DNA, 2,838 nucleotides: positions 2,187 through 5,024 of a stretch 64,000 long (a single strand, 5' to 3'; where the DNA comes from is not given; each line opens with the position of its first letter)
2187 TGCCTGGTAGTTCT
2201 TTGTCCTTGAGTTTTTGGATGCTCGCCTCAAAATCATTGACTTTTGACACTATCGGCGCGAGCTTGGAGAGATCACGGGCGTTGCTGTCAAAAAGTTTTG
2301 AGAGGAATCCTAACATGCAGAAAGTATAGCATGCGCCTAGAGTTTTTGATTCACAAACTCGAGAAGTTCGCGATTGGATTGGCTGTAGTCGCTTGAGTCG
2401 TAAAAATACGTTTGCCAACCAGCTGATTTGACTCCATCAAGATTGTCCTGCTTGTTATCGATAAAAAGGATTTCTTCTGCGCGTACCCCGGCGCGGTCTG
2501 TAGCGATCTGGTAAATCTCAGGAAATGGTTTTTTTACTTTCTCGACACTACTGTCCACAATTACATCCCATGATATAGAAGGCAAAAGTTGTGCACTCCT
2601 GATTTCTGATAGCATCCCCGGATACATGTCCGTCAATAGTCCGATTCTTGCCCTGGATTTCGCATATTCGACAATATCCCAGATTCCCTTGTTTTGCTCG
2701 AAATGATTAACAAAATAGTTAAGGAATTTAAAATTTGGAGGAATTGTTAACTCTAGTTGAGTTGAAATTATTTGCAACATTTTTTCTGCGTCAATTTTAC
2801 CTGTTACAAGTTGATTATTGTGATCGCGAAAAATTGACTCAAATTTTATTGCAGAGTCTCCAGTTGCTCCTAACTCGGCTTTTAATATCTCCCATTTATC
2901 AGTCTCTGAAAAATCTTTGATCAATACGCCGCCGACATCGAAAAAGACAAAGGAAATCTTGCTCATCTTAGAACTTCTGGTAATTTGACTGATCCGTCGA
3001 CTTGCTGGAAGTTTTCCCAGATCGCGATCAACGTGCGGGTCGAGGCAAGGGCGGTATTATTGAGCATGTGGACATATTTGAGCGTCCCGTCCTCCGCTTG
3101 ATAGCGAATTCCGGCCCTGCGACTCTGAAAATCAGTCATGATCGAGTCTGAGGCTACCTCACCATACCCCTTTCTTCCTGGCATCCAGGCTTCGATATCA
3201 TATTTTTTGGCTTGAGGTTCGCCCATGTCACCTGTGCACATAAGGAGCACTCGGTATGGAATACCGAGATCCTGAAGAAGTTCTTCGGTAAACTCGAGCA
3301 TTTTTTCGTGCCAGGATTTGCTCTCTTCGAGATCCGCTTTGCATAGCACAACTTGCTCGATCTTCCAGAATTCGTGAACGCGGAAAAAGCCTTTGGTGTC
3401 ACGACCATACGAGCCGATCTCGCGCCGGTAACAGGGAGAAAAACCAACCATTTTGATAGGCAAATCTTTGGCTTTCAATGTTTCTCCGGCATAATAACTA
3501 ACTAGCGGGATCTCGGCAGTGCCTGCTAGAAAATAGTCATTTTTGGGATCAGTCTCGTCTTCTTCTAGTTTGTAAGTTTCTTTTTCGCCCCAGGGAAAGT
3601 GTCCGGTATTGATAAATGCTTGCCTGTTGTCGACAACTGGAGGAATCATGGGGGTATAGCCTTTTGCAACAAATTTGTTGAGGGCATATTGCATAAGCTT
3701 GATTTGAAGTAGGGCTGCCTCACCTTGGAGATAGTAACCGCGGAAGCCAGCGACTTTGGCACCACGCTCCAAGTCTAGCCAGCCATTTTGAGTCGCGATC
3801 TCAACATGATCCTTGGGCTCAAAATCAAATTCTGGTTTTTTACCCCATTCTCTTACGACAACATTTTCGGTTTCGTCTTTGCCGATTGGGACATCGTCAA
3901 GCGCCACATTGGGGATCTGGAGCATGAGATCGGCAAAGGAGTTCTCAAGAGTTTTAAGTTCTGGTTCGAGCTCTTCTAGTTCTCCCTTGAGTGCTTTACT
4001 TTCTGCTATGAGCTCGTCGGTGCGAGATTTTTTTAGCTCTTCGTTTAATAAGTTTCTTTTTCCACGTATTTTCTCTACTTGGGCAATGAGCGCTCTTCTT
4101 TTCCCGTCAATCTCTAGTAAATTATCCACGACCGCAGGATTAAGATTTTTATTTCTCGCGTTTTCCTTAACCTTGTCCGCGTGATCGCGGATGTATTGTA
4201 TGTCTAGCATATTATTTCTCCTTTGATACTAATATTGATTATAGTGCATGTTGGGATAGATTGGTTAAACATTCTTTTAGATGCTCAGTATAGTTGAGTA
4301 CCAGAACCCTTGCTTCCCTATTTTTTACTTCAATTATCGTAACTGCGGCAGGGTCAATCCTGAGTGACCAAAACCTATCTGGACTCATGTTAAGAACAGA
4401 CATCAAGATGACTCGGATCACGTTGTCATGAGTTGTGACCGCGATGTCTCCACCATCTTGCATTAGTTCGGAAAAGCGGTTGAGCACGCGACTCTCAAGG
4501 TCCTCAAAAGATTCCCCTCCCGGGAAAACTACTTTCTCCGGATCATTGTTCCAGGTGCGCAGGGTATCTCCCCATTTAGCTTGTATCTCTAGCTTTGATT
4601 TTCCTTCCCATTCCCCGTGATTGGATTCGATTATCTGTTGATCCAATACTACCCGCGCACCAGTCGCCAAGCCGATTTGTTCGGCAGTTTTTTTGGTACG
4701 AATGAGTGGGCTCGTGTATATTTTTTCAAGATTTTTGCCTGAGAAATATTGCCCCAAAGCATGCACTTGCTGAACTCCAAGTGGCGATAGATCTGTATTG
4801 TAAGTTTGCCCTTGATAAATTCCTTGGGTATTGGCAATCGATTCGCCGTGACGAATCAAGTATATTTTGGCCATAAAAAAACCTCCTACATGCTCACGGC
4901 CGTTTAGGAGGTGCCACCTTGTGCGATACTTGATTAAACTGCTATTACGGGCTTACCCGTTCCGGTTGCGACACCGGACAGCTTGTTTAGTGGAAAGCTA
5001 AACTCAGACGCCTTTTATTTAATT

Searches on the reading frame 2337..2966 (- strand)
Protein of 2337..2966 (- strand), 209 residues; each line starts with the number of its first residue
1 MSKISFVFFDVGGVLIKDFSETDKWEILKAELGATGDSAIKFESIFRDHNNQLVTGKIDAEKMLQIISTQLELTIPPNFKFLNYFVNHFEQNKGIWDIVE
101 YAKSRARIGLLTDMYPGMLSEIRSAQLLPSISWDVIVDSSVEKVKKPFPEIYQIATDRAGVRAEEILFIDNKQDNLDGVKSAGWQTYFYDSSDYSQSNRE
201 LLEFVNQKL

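Call 70: find_encoding_contigs(protein=window:2337-2966:-, flank=10000, max_places=2)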
Protein window:2337-2966:- (209 aa): no gene with exactly this product is on record in the collection.

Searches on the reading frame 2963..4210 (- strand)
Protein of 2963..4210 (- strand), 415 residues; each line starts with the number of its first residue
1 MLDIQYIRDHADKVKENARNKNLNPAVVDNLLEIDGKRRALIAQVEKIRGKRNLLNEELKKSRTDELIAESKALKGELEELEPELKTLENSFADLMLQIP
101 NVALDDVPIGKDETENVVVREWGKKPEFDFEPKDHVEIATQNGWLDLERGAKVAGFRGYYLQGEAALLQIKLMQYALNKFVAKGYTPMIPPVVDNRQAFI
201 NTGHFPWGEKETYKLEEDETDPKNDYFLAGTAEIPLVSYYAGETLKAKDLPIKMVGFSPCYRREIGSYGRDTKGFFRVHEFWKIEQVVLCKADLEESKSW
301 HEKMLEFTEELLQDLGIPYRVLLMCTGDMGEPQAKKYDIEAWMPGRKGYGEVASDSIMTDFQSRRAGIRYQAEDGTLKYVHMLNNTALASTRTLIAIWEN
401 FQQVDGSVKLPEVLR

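Call 51: search_protein_families(library=pfam, proteins=[window:2963-4210:-], max_evalue=0.01)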
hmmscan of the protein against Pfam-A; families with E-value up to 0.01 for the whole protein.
window:2963-4210:- (415 aa): 2 families
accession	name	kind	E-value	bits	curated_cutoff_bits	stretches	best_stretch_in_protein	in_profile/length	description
PF00587.30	tRNA-synt_2b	-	4.8e-35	121.7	29.3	1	213-401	1-179/179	tRNA synthetase class II core domain (G, H, P, S and T)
PF02403.27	Seryl_tRNA_N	-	5.9e-22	78.4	28.2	1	1-102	1-107/108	Seryl-tRNA synthetase N-terminal domain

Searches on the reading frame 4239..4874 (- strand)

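Call 51: search_protein_families(library=pfam, proteins=[window:4239-4874:-], max_evalue=0.01)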
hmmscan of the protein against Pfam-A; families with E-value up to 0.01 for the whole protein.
window:4239-4874:- (211 aa): 1 family
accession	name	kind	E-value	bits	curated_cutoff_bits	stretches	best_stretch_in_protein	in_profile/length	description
PF00300.27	His_Phos_1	-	5.6e-52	176.7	21.7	1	4-195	1-193/194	Histidine phosphatase superfamily (branch 1)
